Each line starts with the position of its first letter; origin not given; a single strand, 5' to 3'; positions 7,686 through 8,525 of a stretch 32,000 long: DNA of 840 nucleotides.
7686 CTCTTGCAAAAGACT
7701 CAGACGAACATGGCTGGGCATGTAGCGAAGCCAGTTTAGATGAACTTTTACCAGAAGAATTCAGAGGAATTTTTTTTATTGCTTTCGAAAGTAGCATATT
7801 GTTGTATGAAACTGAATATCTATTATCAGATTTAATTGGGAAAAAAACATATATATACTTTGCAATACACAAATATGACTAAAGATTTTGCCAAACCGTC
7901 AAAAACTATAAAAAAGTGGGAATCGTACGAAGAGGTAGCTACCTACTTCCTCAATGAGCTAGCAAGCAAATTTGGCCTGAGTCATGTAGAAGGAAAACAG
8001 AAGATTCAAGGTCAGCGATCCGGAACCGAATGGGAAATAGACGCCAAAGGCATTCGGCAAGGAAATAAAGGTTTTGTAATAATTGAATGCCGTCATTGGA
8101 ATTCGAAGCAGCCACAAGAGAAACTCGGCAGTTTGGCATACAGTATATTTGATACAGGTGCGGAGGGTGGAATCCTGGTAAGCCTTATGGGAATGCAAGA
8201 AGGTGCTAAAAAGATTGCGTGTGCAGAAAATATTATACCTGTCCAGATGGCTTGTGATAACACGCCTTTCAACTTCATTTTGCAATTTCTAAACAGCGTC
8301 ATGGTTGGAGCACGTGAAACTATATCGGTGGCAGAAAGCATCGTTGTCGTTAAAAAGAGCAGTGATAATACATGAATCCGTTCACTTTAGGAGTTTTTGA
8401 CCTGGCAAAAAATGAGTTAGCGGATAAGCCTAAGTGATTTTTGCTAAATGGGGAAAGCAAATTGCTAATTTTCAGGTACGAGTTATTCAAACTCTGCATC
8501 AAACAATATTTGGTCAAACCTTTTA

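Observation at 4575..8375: Mosaic block of three stand-alone PD-(D/E)XK/Mrr-like nuclease-fold genes plus a membrane protein, with no methyltransferase or NTPase partner: candidate defence island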

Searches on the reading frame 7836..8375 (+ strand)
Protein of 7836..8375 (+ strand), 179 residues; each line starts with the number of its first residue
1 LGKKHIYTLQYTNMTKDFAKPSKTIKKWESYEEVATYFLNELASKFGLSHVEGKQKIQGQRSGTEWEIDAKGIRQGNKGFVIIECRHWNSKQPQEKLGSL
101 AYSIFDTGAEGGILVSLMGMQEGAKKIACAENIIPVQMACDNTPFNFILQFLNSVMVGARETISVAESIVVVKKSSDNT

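Call 3: search_protein_families(library=pfam, proteins=[window:7875-8375:+, window:7836-8375:+], max_evalue=1)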
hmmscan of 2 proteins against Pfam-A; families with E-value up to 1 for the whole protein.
window:7875-8375:+ (166 aa): 1 family
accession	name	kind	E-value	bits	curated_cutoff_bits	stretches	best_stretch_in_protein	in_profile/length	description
PF04471.18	Mrr_cat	-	0.00014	22.4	21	1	50-121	31-104/115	Restriction endonuclease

window:7836-8375:+ (179 aa): 1 family
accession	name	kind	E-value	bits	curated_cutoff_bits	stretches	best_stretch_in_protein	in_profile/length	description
PF04471.18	Mrr_cat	-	0.00014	22.4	21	1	63-133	31-103/115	Restriction endonuclease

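Call 4: search_protein_families(library=padloc, proteins=[window:7836-8375:+], max_evalue=1)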
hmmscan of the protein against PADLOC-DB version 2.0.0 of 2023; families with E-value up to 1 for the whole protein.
window:7836-8375:+ (179 aa): 0 families

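Call 5: search_protein_families(library=ncbifam, proteins=[window:7836-8375:+], max_evalue=1)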
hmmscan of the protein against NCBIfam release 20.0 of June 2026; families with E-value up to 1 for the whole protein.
window:7836-8375:+ (179 aa): 0 families

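Call 31: find_homologous_proteins(query=window:7836-8375:+)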
Query window:7836-8375:+ (179 aa): 1143 proteins with E <= 0.001 among 1168 candidates; the best 120 are listed.
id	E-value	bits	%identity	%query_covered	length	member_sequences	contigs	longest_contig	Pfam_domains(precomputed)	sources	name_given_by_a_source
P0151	2.0e-104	365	100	93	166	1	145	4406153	-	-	-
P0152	1.1e-63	232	70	84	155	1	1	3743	PF04471.19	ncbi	-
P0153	1.5e-62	228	66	85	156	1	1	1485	PF04471.19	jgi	jgi:hypothetical protein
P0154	1.3e-60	222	67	85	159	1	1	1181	-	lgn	-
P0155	1.4e-59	219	66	85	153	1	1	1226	-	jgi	jgi:hypothetical protein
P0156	5.4e-59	217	66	86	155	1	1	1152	-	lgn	-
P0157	1.8e-57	212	63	84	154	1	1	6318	-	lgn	-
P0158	2.7e-57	211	64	84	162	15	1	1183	-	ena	-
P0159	2.4e-56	208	61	84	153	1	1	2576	-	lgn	-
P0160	1.2e-54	203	59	78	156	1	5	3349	-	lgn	-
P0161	4.8e-54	201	61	82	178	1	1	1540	-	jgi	jgi:hypothetical protein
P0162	2.0e-53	199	65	80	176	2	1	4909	PF04471.19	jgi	-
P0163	4.3e-53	198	62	79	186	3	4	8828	-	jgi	jgi:Zn finger protein HypA/HybF involved in hydrogenase expression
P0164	6.0e-53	197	60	84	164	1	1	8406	-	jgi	jgi:hypothetical protein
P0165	6.6e-53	197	58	85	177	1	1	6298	PF04471.19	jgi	jgi:hypothetical protein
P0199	5.3e-50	188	59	82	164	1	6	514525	-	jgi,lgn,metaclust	metaclust:\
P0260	3.3e-48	182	53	88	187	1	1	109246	-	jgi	-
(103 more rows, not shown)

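Call 49: search_protein_families(library=phrogs, proteins=[window:7875-8375:+], max_evalue=0.01)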
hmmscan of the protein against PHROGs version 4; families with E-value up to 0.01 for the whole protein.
window:7875-8375:+ (166 aa): 0 families

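Call 68: find_encoding_contigs(protein=P0199, flank=5000, max_places=4)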
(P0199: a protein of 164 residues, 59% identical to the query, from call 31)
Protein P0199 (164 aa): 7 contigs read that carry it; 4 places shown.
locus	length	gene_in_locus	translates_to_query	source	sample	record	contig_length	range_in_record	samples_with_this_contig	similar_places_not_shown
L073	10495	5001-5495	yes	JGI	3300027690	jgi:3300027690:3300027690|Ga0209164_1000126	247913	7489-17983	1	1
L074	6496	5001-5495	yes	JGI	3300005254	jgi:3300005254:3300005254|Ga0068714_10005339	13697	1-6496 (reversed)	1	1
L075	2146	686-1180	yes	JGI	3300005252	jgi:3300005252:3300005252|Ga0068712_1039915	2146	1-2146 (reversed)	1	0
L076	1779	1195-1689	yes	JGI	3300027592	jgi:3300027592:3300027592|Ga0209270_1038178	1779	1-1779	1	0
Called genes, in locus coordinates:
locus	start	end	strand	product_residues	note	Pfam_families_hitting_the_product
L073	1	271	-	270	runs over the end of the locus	PF01261:AP_endonuc_2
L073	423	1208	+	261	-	PF00142:Fer4_NifH (faint), PF01656:CbiA, PF09140:MipZ (faint), PF10609:ParA, PF13614:AAA_31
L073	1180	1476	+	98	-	-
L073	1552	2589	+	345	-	PF00753:Lactamase_B, PF19583:ODP (faint), PF23023:Anti-Pycsar_Apyc1 (faint), PF00753:Lactamase_B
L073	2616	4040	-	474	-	PF01225:Mur_ligase, PF08245:Mur_ligase_M, PF02875:Mur_ligase_C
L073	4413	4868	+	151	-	-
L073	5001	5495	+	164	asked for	-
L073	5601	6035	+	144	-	-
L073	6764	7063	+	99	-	PF21716:dnstrm_HI1420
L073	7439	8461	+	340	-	PF00106:adh_short (weak), PF01073:3Beta_HSD, PF01370:Epimerase, PF02719:Polysacc_synt_2, PF05368:NmrA, PF13460:NAD_binding_10, PF16363:GDP_Man_Dehyd, PF07993:NAD_binding_4, +1 more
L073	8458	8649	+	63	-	PF11381:DUF3185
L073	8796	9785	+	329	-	PF01073:3Beta_HSD, PF01370:Epimerase, PF04321:RmlD_sub_bind, PF05368:NmrA (weak), PF07993:NAD_binding_4, PF13460:NAD_binding_10, PF16363:GDP_Man_Dehyd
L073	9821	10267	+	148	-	PF10604:Polyketide_cyc2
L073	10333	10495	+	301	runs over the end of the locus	PF08450:SGL (faint), PF20067:SSL_N (faint)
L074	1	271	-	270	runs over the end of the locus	PF01261:AP_endonuc_2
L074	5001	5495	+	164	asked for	-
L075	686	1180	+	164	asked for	-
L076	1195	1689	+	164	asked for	-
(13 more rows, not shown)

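Call 69: find_encoding_contigs(protein=P0260, flank=5000, max_places=2)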
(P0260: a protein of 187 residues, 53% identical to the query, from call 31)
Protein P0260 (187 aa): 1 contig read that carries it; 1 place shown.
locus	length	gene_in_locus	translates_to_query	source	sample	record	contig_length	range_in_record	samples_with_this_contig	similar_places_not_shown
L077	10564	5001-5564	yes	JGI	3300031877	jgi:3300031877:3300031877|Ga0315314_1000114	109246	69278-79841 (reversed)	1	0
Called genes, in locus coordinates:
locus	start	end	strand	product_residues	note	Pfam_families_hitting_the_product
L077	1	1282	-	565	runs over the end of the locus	PF00999:Na_H_Exchanger, PF00571:CBS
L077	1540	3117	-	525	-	PF03629:SASA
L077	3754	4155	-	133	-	-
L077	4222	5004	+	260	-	-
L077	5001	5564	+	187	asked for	-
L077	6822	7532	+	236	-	PF00578:AhpC-TSA, PF08534:Redoxin, PF00085:Thioredoxin (weak), PF13905:Thioredoxin_8 (weak)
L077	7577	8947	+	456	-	PF22725:GFO_IDH_MocA_C3 (weak)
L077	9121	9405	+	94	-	-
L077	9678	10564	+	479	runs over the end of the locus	PF22725:GFO_IDH_MocA_C3 (weak)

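Call 78: search_protein_families(library=pfam, proteins=[P0163], max_evalue=0.01)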
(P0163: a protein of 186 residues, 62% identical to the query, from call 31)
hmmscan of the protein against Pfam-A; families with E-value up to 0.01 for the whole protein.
P0163 (186 aa): 4 families
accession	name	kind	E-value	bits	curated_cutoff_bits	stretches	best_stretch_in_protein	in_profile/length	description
PF04471.18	Mrr_cat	-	0.00022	21.8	21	1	34-114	25-106/115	Restriction endonuclease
PF14446.12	Prok-RING_1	-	0.001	19.4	29.1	1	151-175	3-27/54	Prokaryotic RING finger family 1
PF18912.6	DZR_2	-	0.0022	18.2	27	1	153-178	8-31/56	Double zinc ribbon domain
PF01155.25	HypA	-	0.0057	17.1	28.9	1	150-181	68-99/112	Hydrogenase/urease nickel incorporation, metallochaperone, hypA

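Call 83: find_related_loci(query=A5, collection=viral_contigs, flank=6000)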
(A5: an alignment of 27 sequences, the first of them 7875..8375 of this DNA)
Query A5 (166 aa) in viral_contigs; peptide patterns used: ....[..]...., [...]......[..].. (x = any residue, [..] = any of these).
25 stretches matched a pattern, but none encodes a relative of the query by tblastn (E <= 1e-3).

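Call 110: search_solved_structures(query=A5, max_evalue=1, show_alignments=2)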
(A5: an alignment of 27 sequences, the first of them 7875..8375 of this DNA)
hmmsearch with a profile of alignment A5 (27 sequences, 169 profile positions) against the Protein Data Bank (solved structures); distinct sequences matched with E-value up to 1: 1.
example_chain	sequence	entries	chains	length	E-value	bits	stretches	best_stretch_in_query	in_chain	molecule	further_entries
3sc6_A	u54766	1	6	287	0.78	12.3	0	54-96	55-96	dTDP-4-dehydrorhamnose reductase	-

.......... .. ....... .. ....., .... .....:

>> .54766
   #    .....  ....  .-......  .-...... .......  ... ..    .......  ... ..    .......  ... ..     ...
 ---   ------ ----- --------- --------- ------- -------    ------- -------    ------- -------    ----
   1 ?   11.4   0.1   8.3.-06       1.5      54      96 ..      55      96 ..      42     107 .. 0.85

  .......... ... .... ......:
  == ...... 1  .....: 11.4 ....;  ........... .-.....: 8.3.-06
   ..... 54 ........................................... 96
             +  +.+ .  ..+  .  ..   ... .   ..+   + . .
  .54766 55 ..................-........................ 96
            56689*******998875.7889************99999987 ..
